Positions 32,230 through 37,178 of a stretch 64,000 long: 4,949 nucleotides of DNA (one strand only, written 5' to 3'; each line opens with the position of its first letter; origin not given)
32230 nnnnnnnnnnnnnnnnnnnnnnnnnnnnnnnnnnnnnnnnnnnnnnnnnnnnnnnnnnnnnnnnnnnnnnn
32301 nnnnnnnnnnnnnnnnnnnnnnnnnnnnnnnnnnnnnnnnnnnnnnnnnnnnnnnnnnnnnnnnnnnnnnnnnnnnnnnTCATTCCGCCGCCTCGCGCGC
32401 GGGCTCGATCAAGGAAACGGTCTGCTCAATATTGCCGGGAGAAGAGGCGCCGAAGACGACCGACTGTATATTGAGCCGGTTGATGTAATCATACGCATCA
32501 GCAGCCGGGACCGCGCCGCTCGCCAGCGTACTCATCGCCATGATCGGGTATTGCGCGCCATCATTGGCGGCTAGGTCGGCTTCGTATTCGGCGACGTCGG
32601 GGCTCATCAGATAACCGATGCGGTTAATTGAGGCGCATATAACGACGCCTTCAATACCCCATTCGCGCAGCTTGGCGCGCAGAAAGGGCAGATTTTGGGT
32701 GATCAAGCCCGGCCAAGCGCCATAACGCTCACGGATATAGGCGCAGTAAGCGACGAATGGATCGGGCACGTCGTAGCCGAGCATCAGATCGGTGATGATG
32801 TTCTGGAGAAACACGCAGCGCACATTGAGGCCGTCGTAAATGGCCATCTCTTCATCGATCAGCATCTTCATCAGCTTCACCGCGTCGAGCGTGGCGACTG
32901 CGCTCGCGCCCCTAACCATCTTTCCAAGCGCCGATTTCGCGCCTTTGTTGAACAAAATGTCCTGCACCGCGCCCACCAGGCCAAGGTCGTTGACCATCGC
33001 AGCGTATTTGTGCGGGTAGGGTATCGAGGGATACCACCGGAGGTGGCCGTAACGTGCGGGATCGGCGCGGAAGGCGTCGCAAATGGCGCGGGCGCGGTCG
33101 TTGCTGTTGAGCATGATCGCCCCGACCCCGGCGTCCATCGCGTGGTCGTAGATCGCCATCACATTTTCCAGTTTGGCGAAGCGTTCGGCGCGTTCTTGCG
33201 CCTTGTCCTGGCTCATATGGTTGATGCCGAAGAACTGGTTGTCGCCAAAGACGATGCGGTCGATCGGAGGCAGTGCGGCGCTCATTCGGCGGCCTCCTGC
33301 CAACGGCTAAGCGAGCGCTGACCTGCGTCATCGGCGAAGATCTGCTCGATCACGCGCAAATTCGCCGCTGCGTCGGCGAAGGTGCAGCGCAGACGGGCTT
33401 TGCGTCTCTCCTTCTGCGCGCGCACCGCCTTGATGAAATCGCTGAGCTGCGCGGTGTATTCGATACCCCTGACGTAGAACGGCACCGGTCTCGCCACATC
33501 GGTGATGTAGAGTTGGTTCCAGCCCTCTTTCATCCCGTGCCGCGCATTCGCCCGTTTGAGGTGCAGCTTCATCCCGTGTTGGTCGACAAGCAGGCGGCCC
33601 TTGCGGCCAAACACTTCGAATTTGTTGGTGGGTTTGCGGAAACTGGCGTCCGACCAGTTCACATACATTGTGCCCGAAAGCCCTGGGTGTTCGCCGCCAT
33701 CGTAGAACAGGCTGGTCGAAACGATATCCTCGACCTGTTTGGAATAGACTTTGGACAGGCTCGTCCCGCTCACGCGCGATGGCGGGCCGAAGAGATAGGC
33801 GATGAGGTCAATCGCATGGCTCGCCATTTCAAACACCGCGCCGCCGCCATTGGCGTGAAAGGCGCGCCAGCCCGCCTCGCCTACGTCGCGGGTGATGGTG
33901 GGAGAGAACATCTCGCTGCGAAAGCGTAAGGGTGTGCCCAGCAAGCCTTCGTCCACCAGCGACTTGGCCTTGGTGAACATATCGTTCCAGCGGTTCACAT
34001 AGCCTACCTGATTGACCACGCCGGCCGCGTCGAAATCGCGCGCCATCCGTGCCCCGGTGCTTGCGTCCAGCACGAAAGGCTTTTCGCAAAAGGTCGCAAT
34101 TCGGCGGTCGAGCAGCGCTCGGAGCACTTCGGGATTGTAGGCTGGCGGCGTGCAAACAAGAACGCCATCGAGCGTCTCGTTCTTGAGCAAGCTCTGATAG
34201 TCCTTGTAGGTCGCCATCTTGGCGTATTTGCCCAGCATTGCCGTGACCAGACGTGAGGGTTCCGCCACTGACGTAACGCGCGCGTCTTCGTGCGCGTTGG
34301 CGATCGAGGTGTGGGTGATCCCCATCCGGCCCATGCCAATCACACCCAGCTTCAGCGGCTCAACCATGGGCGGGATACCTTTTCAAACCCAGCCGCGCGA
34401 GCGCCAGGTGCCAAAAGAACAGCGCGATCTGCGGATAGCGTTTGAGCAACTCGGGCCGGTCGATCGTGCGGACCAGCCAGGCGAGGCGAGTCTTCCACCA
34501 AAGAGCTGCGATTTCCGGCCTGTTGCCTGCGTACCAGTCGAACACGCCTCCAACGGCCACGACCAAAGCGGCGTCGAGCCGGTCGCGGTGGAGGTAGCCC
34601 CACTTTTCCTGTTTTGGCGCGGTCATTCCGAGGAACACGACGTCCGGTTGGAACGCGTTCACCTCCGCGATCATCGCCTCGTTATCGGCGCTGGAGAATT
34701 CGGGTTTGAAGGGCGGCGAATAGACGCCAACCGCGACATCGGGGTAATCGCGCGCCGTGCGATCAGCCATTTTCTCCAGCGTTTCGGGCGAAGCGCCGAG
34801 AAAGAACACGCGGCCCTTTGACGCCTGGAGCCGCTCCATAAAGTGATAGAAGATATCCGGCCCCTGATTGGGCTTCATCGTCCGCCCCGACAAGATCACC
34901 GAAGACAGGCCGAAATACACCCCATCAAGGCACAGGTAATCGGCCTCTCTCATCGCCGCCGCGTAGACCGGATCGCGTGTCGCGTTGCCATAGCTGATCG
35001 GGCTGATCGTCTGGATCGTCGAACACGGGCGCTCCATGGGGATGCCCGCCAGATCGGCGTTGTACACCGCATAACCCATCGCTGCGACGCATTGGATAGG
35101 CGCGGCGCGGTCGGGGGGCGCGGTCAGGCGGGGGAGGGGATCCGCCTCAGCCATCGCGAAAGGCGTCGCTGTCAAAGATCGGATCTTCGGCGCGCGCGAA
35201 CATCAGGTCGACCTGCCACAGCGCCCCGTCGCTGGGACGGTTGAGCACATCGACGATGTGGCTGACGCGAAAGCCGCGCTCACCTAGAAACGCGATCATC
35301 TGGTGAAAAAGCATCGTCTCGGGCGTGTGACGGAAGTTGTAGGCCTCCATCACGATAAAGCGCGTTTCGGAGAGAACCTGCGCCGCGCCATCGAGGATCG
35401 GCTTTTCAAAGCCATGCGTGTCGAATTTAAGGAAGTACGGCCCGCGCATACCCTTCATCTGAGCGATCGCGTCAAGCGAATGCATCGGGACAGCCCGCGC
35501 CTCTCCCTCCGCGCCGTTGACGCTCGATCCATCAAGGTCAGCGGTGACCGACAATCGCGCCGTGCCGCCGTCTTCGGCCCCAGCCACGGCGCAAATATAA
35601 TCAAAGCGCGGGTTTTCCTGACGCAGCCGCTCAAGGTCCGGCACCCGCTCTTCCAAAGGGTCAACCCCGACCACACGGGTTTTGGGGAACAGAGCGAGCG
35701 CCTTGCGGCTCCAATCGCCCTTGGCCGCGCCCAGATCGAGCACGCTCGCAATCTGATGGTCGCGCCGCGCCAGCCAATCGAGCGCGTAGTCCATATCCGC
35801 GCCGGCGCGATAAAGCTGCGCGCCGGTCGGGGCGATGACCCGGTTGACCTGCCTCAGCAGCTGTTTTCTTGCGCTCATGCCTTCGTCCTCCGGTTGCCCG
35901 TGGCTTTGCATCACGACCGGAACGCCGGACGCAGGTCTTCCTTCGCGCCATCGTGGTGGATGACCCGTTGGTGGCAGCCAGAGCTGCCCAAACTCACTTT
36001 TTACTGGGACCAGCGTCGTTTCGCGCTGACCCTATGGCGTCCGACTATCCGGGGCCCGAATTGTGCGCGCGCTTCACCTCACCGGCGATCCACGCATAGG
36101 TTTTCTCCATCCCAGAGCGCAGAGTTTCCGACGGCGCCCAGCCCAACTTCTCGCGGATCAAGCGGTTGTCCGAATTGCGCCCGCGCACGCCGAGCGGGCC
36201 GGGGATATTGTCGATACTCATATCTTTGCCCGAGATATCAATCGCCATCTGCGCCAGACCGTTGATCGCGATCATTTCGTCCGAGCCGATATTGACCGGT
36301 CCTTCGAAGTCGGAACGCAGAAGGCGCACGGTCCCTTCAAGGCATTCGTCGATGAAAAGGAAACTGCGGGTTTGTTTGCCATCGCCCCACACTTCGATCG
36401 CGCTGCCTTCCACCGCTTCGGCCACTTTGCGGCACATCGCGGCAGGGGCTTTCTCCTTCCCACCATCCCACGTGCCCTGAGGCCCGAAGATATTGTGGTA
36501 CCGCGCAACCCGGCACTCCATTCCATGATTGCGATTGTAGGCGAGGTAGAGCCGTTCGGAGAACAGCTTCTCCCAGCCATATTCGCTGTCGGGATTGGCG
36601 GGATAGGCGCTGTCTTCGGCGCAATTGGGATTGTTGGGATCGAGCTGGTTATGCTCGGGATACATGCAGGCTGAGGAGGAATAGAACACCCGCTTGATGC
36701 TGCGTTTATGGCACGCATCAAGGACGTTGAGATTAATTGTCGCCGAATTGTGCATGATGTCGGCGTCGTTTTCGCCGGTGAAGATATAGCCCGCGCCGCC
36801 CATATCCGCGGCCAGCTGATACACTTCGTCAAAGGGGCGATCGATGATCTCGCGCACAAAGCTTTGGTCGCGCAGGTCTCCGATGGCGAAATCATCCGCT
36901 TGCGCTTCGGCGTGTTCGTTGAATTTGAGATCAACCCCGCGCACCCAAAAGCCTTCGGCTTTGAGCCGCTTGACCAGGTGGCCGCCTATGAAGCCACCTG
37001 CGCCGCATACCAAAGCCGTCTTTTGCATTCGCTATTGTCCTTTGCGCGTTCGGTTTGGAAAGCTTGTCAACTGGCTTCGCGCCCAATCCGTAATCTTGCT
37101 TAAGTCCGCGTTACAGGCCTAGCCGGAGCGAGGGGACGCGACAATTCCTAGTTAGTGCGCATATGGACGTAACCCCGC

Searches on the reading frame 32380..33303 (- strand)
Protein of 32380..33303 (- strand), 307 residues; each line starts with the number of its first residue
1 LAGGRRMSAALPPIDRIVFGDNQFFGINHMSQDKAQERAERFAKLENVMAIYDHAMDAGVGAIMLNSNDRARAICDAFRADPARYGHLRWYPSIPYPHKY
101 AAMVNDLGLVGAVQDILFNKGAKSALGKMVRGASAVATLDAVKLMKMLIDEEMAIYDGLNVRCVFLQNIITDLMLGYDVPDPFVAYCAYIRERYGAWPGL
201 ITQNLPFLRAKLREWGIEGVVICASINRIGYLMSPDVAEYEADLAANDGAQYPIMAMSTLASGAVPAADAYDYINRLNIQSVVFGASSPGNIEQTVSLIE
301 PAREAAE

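Call 77: search_protein_families(library=pfam, proteins=[window:32380-33303:-], max_evalue=0.0001)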
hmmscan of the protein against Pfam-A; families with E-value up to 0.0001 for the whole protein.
window:32380-33303:- (307 aa): 0 families

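Call 78: search_protein_families(library=ncbifam, proteins=[window:32380-33303:-], max_evalue=1e-10)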
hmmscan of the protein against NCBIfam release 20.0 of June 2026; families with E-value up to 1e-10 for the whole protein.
window:32380-33303:- (307 aa): 0 families

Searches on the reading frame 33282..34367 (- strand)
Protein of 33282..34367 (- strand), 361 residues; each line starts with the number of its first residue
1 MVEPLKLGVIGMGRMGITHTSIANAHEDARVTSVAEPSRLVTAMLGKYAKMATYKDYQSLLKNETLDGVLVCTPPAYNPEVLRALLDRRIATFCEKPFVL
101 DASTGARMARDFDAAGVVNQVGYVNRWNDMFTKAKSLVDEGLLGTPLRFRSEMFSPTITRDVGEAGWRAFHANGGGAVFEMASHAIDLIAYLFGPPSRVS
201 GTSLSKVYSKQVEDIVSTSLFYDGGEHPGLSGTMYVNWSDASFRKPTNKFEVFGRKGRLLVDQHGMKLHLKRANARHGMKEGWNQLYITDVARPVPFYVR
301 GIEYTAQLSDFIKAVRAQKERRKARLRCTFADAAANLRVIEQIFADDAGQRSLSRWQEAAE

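Call 77: search_protein_families(library=pfam, proteins=[window:33282-34367:-], max_evalue=0.0001)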
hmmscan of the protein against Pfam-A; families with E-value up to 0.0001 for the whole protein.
window:33282-34367:- (361 aa): 3 families
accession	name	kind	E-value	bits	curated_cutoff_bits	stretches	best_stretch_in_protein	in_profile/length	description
PF22725.1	GFO_IDH_MocA_C3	-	5.9e-22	78.4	27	1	131-259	1-123/124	GFO/IDH/MocA C-terminal domain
PF01408.29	GFO_IDH_MocA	-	2.9e-17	63.9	24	1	6-123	2-120/120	Oxidoreductase family, NAD-binding Rossmann fold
PF02894.22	GFO_IDH_MocA_C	-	1.3e-16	61.5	22.9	1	135-348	1-211/218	Oxidoreductase family, C-terminal alpha/beta domain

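Call 78: search_protein_families(library=ncbifam, proteins=[window:33282-34367:-], max_evalue=1e-10)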
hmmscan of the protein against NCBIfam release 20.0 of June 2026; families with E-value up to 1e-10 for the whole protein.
window:33282-34367:- (361 aa): 6 families
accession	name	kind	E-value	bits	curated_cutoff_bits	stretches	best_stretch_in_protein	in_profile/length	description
TIGR04380.1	myo_inos_iolG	equivalog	2.8e-28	98.8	355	1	5-319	2-300/330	inositol 2-dehydrogenase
NF040723.1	UDP-GlcNAcDh_Arch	equivalog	2.8e-22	79.6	450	1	5-266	1-242/302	UDP-N-acetylglucosamine 3-dehydrogenase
NF052479.1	LevoglcsnDh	equivalog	4.3e-15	55.3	650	1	42-211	50-220/386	levoglucosan dehydrogenase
NF052679.1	InsChiInosDhIolG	equivalog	4.3e-14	52.3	540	1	5-159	3-161/343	bifunctional inositol 2-dehydrogenase/D-chiro-inositol 1-dehydrogenase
NF008607.0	PRK11579.1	subfamily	2.6e-12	46.4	330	1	1-220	1-216/346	oxidoreductase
NF041392.1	XylDh_Gfo6_Halo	equivalog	5.4e-12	45.2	350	1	27-201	44-221/350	D-xylose 1-dehydrogenase Gfo6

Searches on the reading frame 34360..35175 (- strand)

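Call 89: search_protein_families(library=ncbifam, proteins=[window:34360-35175:-], max_evalue=1e-12)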
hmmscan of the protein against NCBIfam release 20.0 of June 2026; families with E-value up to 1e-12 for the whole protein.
window:34360-35175:- (271 aa): 4 families
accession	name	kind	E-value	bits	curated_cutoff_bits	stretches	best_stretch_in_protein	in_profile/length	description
NF041710.1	UDPacetylman_taseTarA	equivalog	1.1e-23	84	350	1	59-258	47-241/247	N-acetylglucosaminyldiphosphoundecaprenol N-acetyl-beta-D-mannosaminyltransferase TarA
TIGR00696.1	wecG_tagA_cpsF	superfamily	2.2e-23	82.9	69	1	78-250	6-175/178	WecB/TagA/CpsF family glycosyltransferase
NF041872.1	EPS_EpsA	equivalog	5.1e-15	55.5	500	1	83-246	78-241/265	exopolysaccharide biosynthesis glycosyltransferase EpsA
NF002980.1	PRK03692.1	equivalog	8.5e-15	54.8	323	1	72-251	53-229/240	lipopolysaccharide N-acetylmannosaminouronosyltransferase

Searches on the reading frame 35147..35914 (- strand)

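Call 89: search_protein_families(library=ncbifam, proteins=[window:35147-35914:-], max_evalue=1e-12)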
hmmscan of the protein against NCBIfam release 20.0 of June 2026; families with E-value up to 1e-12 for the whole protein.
window:35147-35914:- (255 aa): 1 family
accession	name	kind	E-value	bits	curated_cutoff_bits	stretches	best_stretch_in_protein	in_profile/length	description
TIGR01444.1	fkbM_fam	subfamily_domain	5.3e-20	72.3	37.7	1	58-191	2-142/143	FkbM family methyltransferase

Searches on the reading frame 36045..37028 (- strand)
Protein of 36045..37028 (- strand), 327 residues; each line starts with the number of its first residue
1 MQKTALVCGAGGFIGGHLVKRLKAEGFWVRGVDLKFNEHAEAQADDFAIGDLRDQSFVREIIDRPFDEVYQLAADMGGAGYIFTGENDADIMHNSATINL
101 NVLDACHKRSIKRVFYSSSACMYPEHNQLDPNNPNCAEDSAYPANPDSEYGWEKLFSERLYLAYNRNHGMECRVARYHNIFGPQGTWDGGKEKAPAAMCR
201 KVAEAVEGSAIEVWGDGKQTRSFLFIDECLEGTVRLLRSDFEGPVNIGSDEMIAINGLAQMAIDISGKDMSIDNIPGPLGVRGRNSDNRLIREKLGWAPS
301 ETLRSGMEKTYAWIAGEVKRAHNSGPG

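Call 77: search_protein_families(library=pfam, proteins=[window:36045-37028:-], max_evalue=0.0001)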
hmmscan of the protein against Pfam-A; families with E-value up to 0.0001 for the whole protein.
window:36045-37028:- (327 aa): 4 families
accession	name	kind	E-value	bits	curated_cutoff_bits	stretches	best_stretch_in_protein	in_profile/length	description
PF01370.27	Epimerase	-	4.8e-45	154.3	20.9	1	5-248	1-240/240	NAD dependent epimerase/dehydratase family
PF16363.11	GDP_Man_Dehyd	-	7.6e-26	91.8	27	1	6-309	1-331/332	GDP-mannose 4,6 dehydratase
PF01073.25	3Beta_HSD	-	2.6e-12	46.8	22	1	6-184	1-185/280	3-beta hydroxysteroid dehydrogenase/isomerase family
PF13460.12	NAD_binding_10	-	4.4e-05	23.9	27.2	1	9-130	1-110/184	NAD(P)H-binding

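Call 78: search_protein_families(library=ncbifam, proteins=[window:36045-37028:-], max_evalue=1e-10)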
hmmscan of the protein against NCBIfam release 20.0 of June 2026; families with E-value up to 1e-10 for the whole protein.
window:36045-37028:- (327 aa): 8 families
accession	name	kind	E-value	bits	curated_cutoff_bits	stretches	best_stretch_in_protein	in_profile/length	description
NF047922.1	GDPFucSynFcl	equivalog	5.3e-33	114.8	500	1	3-315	3-302/308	GDP-L-fucose synthase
TIGR01179.1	galE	equivalog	2.5e-20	72.6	262.3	1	6-315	3-326/332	UDP-glucose 4-epimerase GalE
TIGR04180.1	EDH_00030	hypoth_equivalog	4e-20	72.1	475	1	6-274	2-264/297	NAD-dependent 4,6-dehydratase LegB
TIGR02197.1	heptose_epim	equivalog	1.2e-18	67.4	274.6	1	6-284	2-278/316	ADP-glyceromanno-heptose 6-epimerase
TIGR01181.1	dTDP_gluc_dehyt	equivalog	4.7e-17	62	365.1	1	5-315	2-312/321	dTDP-glucose 4,6-dehydratase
TIGR03466.1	HpnA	hypoth_equivalog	6.8e-12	44.9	367.65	1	4-125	2-119/327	hopanoid-associated sugar epimerase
NF008872.0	PRK11908.1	equivalog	8.3e-12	44.8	294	0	3-239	2-239/349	bifunctional UDP-4-keto-pentose/UDP-xylose synthase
NF042422.1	oxyalk_red_OleD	equivalog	1.1e-11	44.7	580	1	6-183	4-171/329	2-alkyl-3-oxoalkanoate reductase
